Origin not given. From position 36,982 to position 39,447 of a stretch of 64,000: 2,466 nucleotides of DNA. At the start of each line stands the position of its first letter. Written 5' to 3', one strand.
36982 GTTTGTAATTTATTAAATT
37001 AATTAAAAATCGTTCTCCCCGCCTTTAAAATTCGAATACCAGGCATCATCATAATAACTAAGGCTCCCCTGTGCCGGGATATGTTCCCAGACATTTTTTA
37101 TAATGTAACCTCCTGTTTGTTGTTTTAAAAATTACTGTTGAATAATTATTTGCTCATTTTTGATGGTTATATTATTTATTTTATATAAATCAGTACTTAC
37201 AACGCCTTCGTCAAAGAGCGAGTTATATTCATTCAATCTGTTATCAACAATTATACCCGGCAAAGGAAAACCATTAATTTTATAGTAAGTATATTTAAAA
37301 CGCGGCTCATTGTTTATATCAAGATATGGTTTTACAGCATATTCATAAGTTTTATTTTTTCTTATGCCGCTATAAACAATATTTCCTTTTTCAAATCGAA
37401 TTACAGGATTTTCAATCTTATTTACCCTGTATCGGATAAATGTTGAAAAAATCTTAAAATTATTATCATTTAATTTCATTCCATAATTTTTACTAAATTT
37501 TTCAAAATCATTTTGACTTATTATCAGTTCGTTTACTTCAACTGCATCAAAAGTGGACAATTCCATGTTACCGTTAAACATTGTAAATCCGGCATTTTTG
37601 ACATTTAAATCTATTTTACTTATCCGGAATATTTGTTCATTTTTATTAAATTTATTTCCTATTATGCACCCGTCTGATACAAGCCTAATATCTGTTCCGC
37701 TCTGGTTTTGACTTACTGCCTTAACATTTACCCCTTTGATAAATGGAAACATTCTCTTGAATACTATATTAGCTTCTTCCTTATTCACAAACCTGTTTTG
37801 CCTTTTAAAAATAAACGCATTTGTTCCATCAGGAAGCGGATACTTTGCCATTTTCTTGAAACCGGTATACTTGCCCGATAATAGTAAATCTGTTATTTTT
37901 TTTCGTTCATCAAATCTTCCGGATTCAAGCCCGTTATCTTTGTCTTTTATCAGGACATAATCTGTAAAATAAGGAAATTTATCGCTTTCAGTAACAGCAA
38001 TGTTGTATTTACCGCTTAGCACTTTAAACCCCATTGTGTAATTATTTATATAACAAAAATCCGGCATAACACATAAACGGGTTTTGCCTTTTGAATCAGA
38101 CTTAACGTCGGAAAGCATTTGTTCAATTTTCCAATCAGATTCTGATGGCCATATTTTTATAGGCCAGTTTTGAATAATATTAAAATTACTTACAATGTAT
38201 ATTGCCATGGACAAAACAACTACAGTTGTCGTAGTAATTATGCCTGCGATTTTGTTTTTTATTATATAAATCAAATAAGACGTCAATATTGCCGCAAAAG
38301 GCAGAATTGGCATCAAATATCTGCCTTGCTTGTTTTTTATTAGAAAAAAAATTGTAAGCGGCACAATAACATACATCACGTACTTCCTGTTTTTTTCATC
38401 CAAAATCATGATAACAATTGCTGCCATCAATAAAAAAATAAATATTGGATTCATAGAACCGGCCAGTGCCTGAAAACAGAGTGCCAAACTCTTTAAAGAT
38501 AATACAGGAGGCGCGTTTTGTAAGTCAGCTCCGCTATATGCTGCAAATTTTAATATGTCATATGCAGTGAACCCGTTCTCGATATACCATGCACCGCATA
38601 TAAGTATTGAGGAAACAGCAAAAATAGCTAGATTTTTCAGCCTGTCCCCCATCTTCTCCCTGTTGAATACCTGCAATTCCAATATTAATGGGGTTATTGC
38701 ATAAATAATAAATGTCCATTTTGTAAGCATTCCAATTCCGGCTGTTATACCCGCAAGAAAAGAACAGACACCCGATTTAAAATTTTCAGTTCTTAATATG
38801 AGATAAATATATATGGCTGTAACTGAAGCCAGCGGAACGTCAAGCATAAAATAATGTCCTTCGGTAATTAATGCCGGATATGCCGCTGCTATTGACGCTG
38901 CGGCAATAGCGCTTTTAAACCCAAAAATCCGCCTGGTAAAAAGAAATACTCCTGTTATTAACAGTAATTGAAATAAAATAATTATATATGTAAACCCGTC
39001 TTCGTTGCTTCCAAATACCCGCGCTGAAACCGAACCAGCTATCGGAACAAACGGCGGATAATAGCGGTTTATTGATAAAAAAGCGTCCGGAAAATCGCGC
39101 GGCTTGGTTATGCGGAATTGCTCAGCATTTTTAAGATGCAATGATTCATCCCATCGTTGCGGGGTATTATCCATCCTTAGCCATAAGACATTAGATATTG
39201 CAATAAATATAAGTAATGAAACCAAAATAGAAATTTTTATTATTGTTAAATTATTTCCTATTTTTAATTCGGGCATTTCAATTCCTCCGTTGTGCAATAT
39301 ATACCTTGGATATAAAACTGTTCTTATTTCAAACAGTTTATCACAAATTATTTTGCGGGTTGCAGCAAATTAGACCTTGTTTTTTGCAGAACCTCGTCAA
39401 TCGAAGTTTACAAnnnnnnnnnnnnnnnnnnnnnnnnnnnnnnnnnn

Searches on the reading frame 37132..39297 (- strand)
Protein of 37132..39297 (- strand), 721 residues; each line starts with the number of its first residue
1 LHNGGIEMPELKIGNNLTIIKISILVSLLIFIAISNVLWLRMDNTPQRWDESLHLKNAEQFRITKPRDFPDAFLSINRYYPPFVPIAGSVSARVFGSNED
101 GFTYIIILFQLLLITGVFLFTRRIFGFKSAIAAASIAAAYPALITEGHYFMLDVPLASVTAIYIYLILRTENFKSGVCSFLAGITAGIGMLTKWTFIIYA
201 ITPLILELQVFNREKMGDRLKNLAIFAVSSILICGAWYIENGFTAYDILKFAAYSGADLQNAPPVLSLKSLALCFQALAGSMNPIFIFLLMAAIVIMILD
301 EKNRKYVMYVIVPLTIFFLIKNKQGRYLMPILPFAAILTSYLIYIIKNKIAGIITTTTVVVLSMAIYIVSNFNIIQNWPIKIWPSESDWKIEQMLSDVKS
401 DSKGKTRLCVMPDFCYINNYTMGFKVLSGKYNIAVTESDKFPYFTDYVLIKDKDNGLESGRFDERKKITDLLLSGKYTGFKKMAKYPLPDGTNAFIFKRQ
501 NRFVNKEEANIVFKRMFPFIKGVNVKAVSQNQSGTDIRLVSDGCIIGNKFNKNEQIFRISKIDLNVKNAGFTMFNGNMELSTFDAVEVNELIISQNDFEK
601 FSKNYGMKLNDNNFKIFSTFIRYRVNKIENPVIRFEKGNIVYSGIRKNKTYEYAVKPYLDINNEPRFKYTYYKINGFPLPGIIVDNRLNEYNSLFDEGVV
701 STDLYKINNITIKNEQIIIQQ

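Call 4: search_protein_families(library=pfam, proteins=[window:37132-39297:-], max_evalue=0.01)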
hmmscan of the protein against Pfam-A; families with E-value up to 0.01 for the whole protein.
window:37132-39297:- (721 aa): 1 family
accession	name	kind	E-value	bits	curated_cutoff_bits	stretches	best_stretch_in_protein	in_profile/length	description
PF13231.12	PMT_2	-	2.3e-13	51.1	26.1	1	81-231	3-153/160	Dolichyl-phosphate-mannose-protein mannosyltransferase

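Call 10: search_protein_families(library=ncbifam, proteins=[window:37132-39297:-], max_evalue=0.01)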
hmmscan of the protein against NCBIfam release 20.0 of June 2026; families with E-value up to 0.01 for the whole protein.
window:37132-39297:- (721 aa): 1 family
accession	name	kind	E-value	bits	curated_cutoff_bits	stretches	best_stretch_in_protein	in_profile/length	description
TIGR03663.1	TIGR03663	subfamily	0.00021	20.5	126.25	1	79-212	50-182/435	flippase activity-associated protein Agl23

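Call 12: search_solved_structures(query=window:37132-39297:-, max_evalue=10, show_alignments=2)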
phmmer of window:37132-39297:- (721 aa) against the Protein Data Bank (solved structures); distinct sequences matched with E-value up to 10: 0.

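Call 14: find_homologous_proteins(query=window:37132-39297:-)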
Query window:37132-39297:- (721 aa): 22 proteins with E <= 0.001 among 8000 candidates.
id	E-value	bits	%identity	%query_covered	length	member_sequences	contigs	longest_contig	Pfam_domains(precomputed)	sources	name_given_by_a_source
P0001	0.0e+0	1593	100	99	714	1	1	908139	PF13231.13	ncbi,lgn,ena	-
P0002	3.9e-205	702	47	95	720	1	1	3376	PF13231.13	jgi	jgi:hypothetical protein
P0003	1.5e-92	330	29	97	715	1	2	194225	PF03901.24,PF13231.13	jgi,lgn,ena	-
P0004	2.4e-83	299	31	97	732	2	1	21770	PF03901.24,PF13231.13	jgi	jgi:hypothetical protein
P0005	1.4e-79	287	34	67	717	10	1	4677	PF13231.13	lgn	-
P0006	2.4e-34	137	23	93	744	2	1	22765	PF02366.25,PF11209.14,PF13231.13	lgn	-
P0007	2.6e-29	121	32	51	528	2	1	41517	PF13231.13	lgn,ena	-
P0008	2.7e-27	114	23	65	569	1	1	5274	PF02366.25,PF13231.13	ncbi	-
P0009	1.5e-26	111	26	66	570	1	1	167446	PF02366.25,PF13231.13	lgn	-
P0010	3.4e-24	104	31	44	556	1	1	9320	PF13231.13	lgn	-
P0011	6.4e-19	86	28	25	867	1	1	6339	PF02366.25,PF13231.13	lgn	-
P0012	3.5e-16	77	28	25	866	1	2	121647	PF02366.25,PF13231.13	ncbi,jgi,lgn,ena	-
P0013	1.9e-15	75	26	48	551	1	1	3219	PF13231.13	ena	-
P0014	2.3e-13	68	26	23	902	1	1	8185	PF02366.25,PF13231.13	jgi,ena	-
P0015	2.6e-13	68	29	17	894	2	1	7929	PF02366.25,PF13231.13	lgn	-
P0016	4.2e-13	67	29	21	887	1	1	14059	PF02366.25,PF13231.13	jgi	jgi:4-amino-4-deoxy-L-arabinose transferase-like glycosyltransferase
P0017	6.2e-13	66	30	18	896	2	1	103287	PF02366.25,PF13231.13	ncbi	ncbi:MAG: ArnT family glycosyltransferase [Anaerolineae bacterium]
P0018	9.2e-12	63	29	18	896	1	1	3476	PF02366.25,PF13231.13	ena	-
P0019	3.0e-11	61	31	19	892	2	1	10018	PF13231.13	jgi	jgi:4-amino-4-deoxy-L-arabinose transferase-like glycosyltransferase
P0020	1.1e-10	59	26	31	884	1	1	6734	PF13231.13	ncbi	-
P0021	2.0e-10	58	27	24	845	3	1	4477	PF02366.25,PF13231.13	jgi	jgi:4-amino-4-deoxy-L-arabinose transferase-like glycosyltransferase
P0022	6.3e-10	57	29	18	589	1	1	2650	PF02366.25,PF13231.13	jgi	-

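Call 15: find_encoding_contigs(protein=P0001, flank=10000, max_places=3)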
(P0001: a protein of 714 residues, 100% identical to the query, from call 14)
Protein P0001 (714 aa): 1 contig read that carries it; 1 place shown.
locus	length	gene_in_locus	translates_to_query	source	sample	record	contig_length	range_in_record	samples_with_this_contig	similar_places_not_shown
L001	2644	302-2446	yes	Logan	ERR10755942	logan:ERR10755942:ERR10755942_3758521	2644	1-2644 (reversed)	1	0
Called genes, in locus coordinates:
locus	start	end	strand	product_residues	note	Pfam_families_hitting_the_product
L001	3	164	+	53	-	?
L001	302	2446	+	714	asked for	PF13231:PMT_2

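Call 16: find_encoding_contigs(protein=P0003, flank=10000, max_places=3)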
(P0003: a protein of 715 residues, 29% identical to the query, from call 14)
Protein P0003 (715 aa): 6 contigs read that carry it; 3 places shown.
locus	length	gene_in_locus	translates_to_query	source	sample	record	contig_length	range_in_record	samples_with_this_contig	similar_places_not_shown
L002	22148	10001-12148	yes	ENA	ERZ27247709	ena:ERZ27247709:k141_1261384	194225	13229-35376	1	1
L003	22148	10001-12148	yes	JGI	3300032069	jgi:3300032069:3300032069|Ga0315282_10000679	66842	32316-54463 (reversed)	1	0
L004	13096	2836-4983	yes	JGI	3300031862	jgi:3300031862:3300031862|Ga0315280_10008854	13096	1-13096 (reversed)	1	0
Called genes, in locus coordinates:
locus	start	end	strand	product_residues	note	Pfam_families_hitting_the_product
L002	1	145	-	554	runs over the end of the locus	-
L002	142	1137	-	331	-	PF07584:BatA, PF00092:VWA, PF13519:VWA_2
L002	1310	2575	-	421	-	-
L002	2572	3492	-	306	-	PF01882:DUF58, PF13519:VWA_2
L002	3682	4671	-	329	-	PF20030:bpMoxR, PF07726:AAA_3, PF07728:AAA_5, PF17863:AAA_lid_2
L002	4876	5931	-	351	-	PF04321:RmlD_sub_bind, PF01073:3Beta_HSD, PF01370:Epimerase, PF02719:Polysacc_synt_2 (faint), PF16363:GDP_Man_Dehyd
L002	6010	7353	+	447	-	PF00884:Sulfatase, PF01663:Phosphodiest (faint), PF16347:SGSH_C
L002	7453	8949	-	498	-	PF01229:Glyco_hydro_39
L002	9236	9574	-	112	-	PF13470:PIN_3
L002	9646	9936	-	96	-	PF02604:PhdYeFM_antitox (weak)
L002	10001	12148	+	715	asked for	PF13231:PMT_2 (weak), PF03901:Glyco_transf_22 (faint)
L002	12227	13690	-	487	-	-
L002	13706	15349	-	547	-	-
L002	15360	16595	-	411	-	PF01075:Glyco_transf_9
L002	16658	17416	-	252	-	-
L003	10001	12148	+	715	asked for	PF13231:PMT_2 (weak), PF03901:Glyco_transf_22 (faint)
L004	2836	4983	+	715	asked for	PF13231:PMT_2 (weak), PF03901:Glyco_transf_22 (faint)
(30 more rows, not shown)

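Call 17: find_encoding_contigs(protein=P0004, flank=10000, max_places=3)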
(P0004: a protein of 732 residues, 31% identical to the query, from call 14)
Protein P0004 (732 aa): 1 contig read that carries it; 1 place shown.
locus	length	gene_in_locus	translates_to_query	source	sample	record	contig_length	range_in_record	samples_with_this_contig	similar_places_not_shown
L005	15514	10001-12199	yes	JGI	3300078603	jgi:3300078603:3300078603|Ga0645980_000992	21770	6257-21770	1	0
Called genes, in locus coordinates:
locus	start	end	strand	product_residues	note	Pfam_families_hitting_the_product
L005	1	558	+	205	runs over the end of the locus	-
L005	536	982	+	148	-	PF02502:LacAB_rpiB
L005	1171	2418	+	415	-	PF00464:SHMT, PF00155:Aminotran_1_2, PF01212:Beta_elim_lyase (faint)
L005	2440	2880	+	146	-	PF07963:N_methyl (weak)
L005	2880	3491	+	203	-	PF00672:HAMP (weak)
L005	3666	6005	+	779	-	PF07719:TPR_2 (faint), PF13174:TPR_6 (faint), PF04932:Wzy_C, PF14559:TPR_19 (weak), PF00515:TPR_1 (weak), PF13424:TPR_12 (weak), PF00515:TPR_1 (weak), PF14559:TPR_19 (weak), +7 more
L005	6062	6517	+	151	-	PF22811:Zn_ribbon_NrdR, PF03477:ATP-cone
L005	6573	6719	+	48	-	-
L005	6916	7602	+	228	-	-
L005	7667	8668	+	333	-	PF03255:ACCA, PF01039:Carboxyl_trans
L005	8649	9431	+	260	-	PF01520:Amidase_3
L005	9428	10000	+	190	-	PF10646:Germane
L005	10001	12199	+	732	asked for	PF03901:Glyco_transf_22, PF13231:PMT_2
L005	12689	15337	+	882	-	PF00133:tRNA-synt_1, PF01406:tRNA-synt_1e (faint), PF09334:tRNA-synt_1g, PF21349:RUBY_RBDX (faint), PF13603:tRNA-synt_1_2, PF09334:tRNA-synt_1g, PF08264:Anticodon_1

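Call 27: search_solved_structures(query=A3, max_evalue=10, show_alignments=2)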
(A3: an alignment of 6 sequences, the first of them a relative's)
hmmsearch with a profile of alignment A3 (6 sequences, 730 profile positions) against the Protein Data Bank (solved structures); distinct sequences matched with E-value up to 10: 4.
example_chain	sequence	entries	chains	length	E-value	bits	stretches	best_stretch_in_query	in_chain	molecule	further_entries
5ezm_A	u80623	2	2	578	9.1e-05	24.3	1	87-380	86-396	4-amino-4-deoxy-L-arabinose transferase or related glycosyltransferases of PMT family | 4-amino-4-deoxy-L-arabinose (L-Ara4N) transferase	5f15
9s6s_A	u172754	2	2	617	0.24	13.1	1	154-356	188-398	Alpha-1,2-mannosyltransferase ALG9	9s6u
3waj_A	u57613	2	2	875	8.9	7.9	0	86-248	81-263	Transmembrane oligosaccharyl transferase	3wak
5gmy_A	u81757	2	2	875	8.9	7.9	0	86-248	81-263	Transmembrane oligosaccharyl transferase, putative | Dolichyl-phosphooligosaccharide-protein glycotransferase 3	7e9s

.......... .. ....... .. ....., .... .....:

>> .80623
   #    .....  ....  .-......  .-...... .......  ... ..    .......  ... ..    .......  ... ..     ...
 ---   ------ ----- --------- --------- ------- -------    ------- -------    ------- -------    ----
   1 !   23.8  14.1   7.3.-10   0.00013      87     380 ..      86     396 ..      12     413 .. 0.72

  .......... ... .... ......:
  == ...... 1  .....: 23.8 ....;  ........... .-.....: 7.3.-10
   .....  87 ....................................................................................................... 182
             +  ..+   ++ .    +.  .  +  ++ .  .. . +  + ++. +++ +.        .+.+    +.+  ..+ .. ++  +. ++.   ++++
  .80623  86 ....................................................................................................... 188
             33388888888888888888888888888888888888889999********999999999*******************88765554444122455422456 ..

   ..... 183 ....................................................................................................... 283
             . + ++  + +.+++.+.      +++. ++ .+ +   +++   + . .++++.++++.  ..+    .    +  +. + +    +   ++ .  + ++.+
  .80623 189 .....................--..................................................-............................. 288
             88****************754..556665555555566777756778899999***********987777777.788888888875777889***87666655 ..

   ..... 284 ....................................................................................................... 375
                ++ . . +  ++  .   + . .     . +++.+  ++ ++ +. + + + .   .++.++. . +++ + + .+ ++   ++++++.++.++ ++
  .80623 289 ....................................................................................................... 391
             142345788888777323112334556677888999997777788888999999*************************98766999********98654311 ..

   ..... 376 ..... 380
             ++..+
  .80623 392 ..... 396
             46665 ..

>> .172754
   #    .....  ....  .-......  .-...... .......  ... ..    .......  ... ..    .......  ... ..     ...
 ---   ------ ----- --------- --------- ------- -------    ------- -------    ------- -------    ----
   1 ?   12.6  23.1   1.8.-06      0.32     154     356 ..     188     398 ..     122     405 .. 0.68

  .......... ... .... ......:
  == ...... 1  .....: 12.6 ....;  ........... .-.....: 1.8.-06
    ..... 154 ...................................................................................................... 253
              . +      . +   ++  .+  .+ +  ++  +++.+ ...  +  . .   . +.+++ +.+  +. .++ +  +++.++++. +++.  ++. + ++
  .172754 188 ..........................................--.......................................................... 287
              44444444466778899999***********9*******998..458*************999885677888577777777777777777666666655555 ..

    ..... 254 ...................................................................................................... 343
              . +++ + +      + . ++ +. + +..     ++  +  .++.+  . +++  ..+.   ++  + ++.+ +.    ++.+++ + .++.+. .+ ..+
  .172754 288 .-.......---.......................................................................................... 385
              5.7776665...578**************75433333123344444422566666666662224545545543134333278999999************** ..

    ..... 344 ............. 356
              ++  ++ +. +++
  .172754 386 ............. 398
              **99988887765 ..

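Call 28: search_protein_families(library=pfam, alignment_id=A3, max_evalue=1)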
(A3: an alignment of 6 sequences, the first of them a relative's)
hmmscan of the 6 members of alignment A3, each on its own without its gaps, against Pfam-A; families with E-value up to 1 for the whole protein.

A. member 1, P0001 (714 aa): 2 families
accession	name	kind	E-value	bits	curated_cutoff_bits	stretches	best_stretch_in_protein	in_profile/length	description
PF13231.12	PMT_2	-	2.2e-13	51.1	26.1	1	74-224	3-153/160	Dolichyl-phosphate-mannose-protein mannosyltransferase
PF09966.14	DUF2200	-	0.048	14.3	22.8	1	573-627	35-88/111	Uncharacterized protein conserved in bacteria (DUF2200)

B. families by the number of members that match (of 6 scanned): 8 families
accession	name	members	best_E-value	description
PF13231.12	PMT_2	6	2.2e-13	Dolichyl-phosphate-mannose-protein mannosyltransferase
PF03901.23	Glyco_transf_22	4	1e-09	Alg9-like mannosyltransferase family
PF02366.24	PMT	2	3.9e-14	Dolichyl-phosphate-mannose-protein mannosyltransferase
PF11209.13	LmeA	1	4.9e-12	LmeA-like phospholipid-binding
PF20176.3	DUF6541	1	0.028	Family of unknown function (DUF6541)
PF09966.14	DUF2200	1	0.048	Uncharacterized protein conserved in bacteria (DUF2200)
PF18917.5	LiaI-LiaF-like_TM1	1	0.14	LiaI-LiaF-like transmembrane region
PF14293.11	YWFCY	1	0.48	YWFCY protein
